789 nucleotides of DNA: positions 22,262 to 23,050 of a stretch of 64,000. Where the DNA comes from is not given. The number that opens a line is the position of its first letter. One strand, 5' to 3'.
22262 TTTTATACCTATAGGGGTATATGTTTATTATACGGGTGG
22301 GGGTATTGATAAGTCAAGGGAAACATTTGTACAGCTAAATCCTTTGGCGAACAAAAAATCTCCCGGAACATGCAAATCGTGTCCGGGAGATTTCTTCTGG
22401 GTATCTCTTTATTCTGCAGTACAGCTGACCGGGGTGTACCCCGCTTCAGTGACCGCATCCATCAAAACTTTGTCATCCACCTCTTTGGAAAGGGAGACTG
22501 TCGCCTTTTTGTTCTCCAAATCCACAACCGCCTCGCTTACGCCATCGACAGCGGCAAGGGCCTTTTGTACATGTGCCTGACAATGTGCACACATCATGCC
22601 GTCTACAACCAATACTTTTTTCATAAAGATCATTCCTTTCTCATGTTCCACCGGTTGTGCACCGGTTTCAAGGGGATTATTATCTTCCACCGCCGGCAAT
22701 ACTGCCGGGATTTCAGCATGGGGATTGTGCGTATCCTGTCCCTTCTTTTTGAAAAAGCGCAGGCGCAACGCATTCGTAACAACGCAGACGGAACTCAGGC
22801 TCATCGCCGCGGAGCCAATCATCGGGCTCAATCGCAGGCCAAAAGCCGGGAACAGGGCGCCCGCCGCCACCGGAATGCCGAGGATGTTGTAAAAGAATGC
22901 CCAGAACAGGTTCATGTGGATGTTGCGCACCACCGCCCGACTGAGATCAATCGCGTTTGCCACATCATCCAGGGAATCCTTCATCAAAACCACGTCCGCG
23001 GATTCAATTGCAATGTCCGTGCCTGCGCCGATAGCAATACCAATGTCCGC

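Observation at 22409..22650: CopA carries an in-frame C-terminal CopZ-like HMA domain, with a vestigial ribosome-binding site and ATG preserved at the junction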

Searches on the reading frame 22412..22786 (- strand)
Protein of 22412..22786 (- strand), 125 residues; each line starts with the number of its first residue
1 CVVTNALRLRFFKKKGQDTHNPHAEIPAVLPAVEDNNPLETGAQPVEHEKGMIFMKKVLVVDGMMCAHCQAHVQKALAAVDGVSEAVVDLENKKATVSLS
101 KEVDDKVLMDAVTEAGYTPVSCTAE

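Call 9: find_related_loci(query=A1, collection=genome_contigs, flank=4000)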
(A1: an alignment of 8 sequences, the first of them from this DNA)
Query A1 (125 aa) in genome_contigs; peptide patterns used: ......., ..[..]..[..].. (x = any residue, [..] = any of these).
599 stretches matched a pattern (row limit reached: there are more); 582 encode a relative of the query (tblastn E <= 1e-3); the best 80 are kept; 80 distinct loci.
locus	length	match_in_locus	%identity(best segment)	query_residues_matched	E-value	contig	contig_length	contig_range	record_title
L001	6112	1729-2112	86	1-125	4e-71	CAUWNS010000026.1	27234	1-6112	MAG: uncultured Clostridia bacterium isolate ERS329816__bin145 genome assembly, contig: ERS329816_NODE_1849_length_27234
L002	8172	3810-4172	69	1-125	8e-50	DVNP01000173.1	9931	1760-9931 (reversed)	MAG TPA_asm: Candidatus Caccomorpha excrementavium isolate 1999 CHK54__C339026_L9931_ERR2241740, whole genome shotgun se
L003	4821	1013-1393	68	1-125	2e-49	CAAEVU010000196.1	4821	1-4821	MAG TPA_asm: Clostridia bacterium, isolate HGM12913, WGS project CAAEVU010000000 data, contig: ERS608618_39_k95_82827, w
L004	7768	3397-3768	66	1-123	3e-48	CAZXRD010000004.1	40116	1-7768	MAG TPA_asm: uncultured Oscillospiraceae bacterium isolate SRP141132_co2_285 genome assembly, contig: NODE_453_length_40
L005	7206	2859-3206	67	1-122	2e-47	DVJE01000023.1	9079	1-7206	MAG TPA_asm: Candidatus Gallacutalibacter stercoravium isolate CHK176-13069 CHK176__C86726_L9079_ERR3414571, whole genom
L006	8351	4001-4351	66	1-122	2e-46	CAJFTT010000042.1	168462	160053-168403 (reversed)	Candidatus Tabaqchalia intestinavium isolate Coassembly_mag_113 genome assembly, contig: MAGpy_11413_min2k_bin_113_fak87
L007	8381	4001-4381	64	1-124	3e-46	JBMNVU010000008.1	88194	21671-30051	MAG: Acutalibacter sp. isolate SBF912SR2HQ0063 scaffold_1031_c1, whole genome shotgun sequence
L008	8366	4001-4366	66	1-123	8e-46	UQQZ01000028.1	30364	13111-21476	uncultured Ruminococcaceae bacterium isolate UMGS553 genome assembly, contig: NODE_408_length_30364_cov_3.403511, whole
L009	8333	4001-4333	63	1-122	4e-46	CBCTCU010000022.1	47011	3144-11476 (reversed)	MAG TPA_asm: uncultured Eubacteriales bacterium isolate SRR20550102_concoct_35 genome assembly, contig: ERZ24930432.719,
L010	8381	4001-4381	64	1-124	1e-45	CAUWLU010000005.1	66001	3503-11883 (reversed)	MAG: uncultured Acutalibacter sp. isolate SRS10476986__bin143 genome assembly, contig: SRS10476986_NODE_323_length_66001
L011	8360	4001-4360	67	1-122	9e-46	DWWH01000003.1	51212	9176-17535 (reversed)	MAG TPA_asm: Candidatus Eisenbergiella intestinipullorum isolate CHK177-9469 CHK177__C4676_L51212_SAMEA5754821, whole ge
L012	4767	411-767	65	1-124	3e-45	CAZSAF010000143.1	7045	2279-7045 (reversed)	MAG TPA_asm: uncultured Lachnospiraceae bacterium isolate SRP141132_co8_9 genome assembly, contig: NODE_5647_length_7045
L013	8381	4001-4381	63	1-124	5e-45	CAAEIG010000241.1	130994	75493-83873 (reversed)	MAG TPA_asm: Clostridia bacterium, isolate HGM12914, WGS project CAAEIG010000000 data, contig: ERS473283_28_k99_86053, w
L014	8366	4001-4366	61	1-125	3e-44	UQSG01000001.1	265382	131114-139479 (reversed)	uncultured Clostridium sp. isolate UMGS593 genome assembly, contig: NODE_27_length_265382_cov_7.678958, whole genome sho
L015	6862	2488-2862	60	1-123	4e-44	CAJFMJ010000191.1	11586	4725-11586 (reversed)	uncultured Neglecta sp isolate Chicken_7_mag_124 genome assembly, contig: MAGpy_11413_7_idba_bin_124_fascaffold_7286, wh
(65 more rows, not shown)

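Call 30: search_protein_representatives(protein=window:22412-22786:-)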
Query: 125 residues. Proteins with E-value up to 0.001 (for the whole library): 7103; up to 1e-10: 1027; up to 1e-30: 8. The best 150 are listed.
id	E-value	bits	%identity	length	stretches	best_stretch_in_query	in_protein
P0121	9.9e-60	216.2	42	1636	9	42-117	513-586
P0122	2.2e-38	147.3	45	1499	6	59-116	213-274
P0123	7.0e-36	139.3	48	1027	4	59-119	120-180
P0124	1.4e-33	131.9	46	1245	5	58-114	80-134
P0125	3.3e-33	130.7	66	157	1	1-125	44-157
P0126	1.3e-32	128.8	57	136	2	52-122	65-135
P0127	2.2e-31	124.8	43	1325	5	59-117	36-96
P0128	6.9e-31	123.2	65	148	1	5-113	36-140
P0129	2.4e-30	121.5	50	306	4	59-120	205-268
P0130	6.0e-29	116.9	43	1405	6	58-103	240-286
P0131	3.6e-28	114.4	46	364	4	57-117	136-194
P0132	1.3e-27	112.6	45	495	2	54-119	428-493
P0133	4.2e-27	111.0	43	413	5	58-120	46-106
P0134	6.6e-27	110.4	40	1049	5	56-121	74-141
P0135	7.6e-27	110.2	39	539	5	52-118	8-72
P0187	1.6e-20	89.8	68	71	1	55-123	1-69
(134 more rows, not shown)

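Call 33: find_homologous_proteins(query=P0187, max_evalue=1e-10)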
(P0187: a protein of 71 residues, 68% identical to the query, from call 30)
Query P0187 (71 aa): 37 proteins with E <= 1e-10 among 40 candidates.
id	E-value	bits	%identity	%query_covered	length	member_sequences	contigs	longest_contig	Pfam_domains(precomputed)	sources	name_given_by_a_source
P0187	1.2e-36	140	100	100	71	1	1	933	PF00403.33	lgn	-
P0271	9.0e-31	122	90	97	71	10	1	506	PF00403.33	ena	-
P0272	2.9e-28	114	84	96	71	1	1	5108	PF00403.33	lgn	-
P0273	3.7e-24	101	75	96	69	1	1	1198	PF00403.33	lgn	-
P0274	1.1e-22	96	68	100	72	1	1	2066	PF00403.33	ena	-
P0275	5.0e-22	94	72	96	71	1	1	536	PF00403.33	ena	-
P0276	1.9e-21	92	75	90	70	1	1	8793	PF00403.33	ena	-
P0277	3.6e-20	88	73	90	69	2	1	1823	PF00403.33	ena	-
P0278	3.8e-20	88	66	100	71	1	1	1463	PF00403.33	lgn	-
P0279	1.3e-19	87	66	100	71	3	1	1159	PF00403.33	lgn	-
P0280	2.2e-19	86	74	86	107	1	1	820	PF00403.33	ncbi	-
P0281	6.1e-19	85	67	89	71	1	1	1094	PF00403.33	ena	-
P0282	7.9e-19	84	66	100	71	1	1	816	PF00403.33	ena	-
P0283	1.2e-18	84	65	93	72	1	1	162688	PF00403.33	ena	-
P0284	8.9e-18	81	62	96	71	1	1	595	PF00403.33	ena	-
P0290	2.6e-16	76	68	93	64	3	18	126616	PF00403.33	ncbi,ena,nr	ncbi:copper chaperone [Firmicutes bacterium CAG:170]|nr:copper chaperone [Firmicutes bacterium CAG:1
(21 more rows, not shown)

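Call 34: find_encoding_contigs(protein=P0283, flank=4000, max_places=2)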
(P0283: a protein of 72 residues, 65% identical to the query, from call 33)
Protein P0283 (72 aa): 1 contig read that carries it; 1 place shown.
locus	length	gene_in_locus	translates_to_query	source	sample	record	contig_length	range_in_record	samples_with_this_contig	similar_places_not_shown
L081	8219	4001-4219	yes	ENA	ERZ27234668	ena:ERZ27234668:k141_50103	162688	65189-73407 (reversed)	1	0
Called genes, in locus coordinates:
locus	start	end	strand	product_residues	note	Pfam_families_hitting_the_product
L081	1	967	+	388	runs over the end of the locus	PF01546:Peptidase_M20, PF07687:M20_dimer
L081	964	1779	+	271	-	PF04951:Peptidase_M55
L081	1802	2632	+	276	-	PF02163:Peptidase_M50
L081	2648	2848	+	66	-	PF02616:SMC_ScpA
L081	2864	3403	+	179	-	PF02616:SMC_ScpA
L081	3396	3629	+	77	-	PF04079:SMC_ScpB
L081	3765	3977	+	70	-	PF04079:SMC_ScpB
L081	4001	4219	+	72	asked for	PF00403:HMA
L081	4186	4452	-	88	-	-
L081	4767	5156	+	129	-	PF08546:ApbA_C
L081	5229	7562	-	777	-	PF00535:Glycos_transf_2, PF10111:Glyco_tranf_2_2 (weak), PF13641:Glyco_tranf_2_3, PF13439:Glyco_transf_4, PF13579:Glyco_trans_4_4 (weak), PF20706:GT4-conflict (weak), PF00534:Glycos_transf_1, PF13692:Glyco_trans_1_4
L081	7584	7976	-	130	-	-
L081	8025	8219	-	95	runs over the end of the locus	PF00005:ABC_tran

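Call 35: find_encoding_contigs(protein=P0290, flank=4000, max_places=2)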
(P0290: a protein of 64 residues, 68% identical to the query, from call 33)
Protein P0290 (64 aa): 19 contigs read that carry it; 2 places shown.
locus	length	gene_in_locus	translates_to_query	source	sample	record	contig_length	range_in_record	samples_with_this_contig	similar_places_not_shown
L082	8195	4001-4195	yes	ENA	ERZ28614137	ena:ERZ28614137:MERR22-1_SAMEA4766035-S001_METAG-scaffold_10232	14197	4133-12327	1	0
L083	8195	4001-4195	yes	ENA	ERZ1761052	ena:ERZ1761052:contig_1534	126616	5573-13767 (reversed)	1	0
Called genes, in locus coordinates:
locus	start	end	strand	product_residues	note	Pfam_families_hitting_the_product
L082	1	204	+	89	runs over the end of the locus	-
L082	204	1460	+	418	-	PF00817:IMS, PF11798:IMS_HHH (weak), PF21999:IMS_HHH_1 (weak), PF11799:IMS_C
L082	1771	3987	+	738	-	-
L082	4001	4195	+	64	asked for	PF00403:HMA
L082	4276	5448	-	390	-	PF00390:malic, PF00208:ELFV_dehydrog (weak), PF03949:Malic_M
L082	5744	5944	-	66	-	-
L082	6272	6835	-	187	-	PF00440:TetR_N (faint), PF14278:TetR_C_8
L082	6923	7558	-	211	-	PF00730:HhH-GPD, PF00633:HHH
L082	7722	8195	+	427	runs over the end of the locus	-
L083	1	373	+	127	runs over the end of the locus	PF11799:IMS_C (weak)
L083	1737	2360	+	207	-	PF00403:HMA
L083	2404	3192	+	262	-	PF00122:E1-E2_ATPase, PF00702:Hydrolase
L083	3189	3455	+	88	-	-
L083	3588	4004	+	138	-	-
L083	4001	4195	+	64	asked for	PF00403:HMA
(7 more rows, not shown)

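Call 36: find_encoding_contigs(protein=P0272, flank=4000, max_places=2)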
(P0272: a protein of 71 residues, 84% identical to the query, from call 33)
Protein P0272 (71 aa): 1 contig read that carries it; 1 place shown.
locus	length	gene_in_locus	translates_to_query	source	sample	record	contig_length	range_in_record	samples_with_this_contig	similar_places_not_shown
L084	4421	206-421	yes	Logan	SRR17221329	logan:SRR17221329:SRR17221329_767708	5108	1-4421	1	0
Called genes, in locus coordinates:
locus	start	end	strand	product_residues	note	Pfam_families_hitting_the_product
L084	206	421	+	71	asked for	PF00403:HMA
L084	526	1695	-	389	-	PF00254:FKBP_C, PF05698:Trigger_C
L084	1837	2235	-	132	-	PF06262:Zincin_1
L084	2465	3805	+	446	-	PF01554:MatE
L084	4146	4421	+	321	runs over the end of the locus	?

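Call 37: find_encoding_contigs(protein=P0276, flank=4000, max_places=2)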
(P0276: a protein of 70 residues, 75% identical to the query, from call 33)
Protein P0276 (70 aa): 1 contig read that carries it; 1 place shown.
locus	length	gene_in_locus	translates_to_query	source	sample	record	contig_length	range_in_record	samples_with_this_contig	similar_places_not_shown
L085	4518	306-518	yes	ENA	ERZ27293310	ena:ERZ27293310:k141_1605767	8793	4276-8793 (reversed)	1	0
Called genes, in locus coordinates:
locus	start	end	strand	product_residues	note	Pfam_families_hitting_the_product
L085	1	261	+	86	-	?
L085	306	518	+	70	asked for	PF00403:HMA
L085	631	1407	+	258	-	PF12146:Hydrolase_4, PF00561:Abhydrolase_1 (weak), PF12697:Abhydrolase_6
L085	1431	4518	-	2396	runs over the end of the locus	PF06165:GH94_b-supersand, PF17167:Glyco_hydro_94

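Call 52: find_encoding_contigs(protein=P0290, flank=3000, max_places=10)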
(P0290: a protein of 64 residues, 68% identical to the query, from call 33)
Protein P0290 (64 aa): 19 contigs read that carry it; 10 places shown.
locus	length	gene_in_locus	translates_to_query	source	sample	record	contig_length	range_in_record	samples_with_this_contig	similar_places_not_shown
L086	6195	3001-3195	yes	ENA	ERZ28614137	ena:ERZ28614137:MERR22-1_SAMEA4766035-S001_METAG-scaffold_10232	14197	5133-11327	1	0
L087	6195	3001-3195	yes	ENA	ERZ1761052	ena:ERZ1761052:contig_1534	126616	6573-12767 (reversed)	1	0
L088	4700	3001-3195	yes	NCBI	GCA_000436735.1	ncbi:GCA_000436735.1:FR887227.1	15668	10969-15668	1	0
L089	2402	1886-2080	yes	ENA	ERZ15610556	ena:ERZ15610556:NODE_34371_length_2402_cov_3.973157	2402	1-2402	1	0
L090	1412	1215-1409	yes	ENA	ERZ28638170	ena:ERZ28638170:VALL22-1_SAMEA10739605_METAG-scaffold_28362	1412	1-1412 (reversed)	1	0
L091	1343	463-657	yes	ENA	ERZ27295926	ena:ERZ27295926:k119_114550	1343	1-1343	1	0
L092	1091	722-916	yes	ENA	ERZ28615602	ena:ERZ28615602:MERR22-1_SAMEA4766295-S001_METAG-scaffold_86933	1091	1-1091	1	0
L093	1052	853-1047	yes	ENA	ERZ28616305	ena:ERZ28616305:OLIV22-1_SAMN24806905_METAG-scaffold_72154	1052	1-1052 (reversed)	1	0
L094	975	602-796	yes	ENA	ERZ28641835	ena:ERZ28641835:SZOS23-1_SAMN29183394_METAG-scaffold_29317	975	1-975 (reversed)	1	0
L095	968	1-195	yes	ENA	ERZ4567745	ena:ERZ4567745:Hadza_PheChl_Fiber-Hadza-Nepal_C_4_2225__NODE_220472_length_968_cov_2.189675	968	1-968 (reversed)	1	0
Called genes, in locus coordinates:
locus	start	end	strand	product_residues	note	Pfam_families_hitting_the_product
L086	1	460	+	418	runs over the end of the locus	PF00817:IMS, PF11798:IMS_HHH (weak), PF21999:IMS_HHH_1 (weak), PF11799:IMS_C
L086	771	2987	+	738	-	-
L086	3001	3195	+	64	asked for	PF00403:HMA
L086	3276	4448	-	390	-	PF00390:malic, PF00208:ELFV_dehydrog (weak), PF03949:Malic_M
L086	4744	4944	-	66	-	-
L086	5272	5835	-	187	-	PF00440:TetR_N (faint), PF14278:TetR_C_8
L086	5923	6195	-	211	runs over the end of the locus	PF00730:HhH-GPD, PF00633:HHH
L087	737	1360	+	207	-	PF00403:HMA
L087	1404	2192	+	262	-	PF00122:E1-E2_ATPase, PF00702:Hydrolase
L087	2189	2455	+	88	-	-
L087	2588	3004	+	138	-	-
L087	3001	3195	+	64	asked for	PF00403:HMA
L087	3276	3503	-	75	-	PF03949:Malic_M (weak)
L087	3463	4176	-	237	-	PF00390:malic, PF00208:ELFV_dehydrog (weak), PF03949:Malic_M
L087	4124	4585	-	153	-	PF00390:malic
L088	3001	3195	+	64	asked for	PF00403:HMA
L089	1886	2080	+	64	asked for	PF00403:HMA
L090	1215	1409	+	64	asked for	PF00403:HMA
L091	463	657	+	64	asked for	PF00403:HMA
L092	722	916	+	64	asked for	PF00403:HMA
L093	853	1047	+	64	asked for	PF00403:HMA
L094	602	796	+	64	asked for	PF00403:HMA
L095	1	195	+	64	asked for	PF00403:HMA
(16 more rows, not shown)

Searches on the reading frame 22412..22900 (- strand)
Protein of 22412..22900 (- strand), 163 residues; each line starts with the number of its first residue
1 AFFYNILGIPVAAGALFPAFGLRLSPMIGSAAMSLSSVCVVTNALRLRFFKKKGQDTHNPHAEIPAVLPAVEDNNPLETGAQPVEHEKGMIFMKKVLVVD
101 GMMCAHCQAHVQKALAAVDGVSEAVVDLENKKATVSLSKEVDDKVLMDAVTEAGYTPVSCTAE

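Call 42: search_solved_structures(query=window:22412-22900:-, max_evalue=1e-8, show_alignments=0)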
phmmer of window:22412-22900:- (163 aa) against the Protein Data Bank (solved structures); distinct sequences matched with E-value up to 1e-8: 8.
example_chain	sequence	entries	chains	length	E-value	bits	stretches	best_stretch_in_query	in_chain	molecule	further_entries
7xuk_A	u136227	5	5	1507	1.8e-25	93.1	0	1-59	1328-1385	Copper-transporting ATPase 2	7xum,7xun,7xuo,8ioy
7si3_A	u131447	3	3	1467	2e-23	86.5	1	1-62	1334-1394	P-type Cu(+) transporter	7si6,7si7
8q73_A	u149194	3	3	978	1.2e-17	67.8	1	2-52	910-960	Copper-transporting ATPase HMA4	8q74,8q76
8q75_A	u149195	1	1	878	2.8e-15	60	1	2-52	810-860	Copper-transporting ATPase HMA4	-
3rfu_A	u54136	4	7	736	7.3e-13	52.2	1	1-48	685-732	Copper efflux ATPase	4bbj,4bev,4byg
3j09_A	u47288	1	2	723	1.4e-10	44.8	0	1-50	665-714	copper-exporting P-type ATPase A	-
2rml_A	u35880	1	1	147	5.3e-10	42.9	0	76-155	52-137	Copper-transporting P-type ATPase copA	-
1p6t_A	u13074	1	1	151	7.9e-10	42.4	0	76-155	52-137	Potential copper-transporting ATPase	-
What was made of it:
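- Tried and rejected: No PDB chain contains a CopA core together with a C-terminal HMA domain (call 42).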
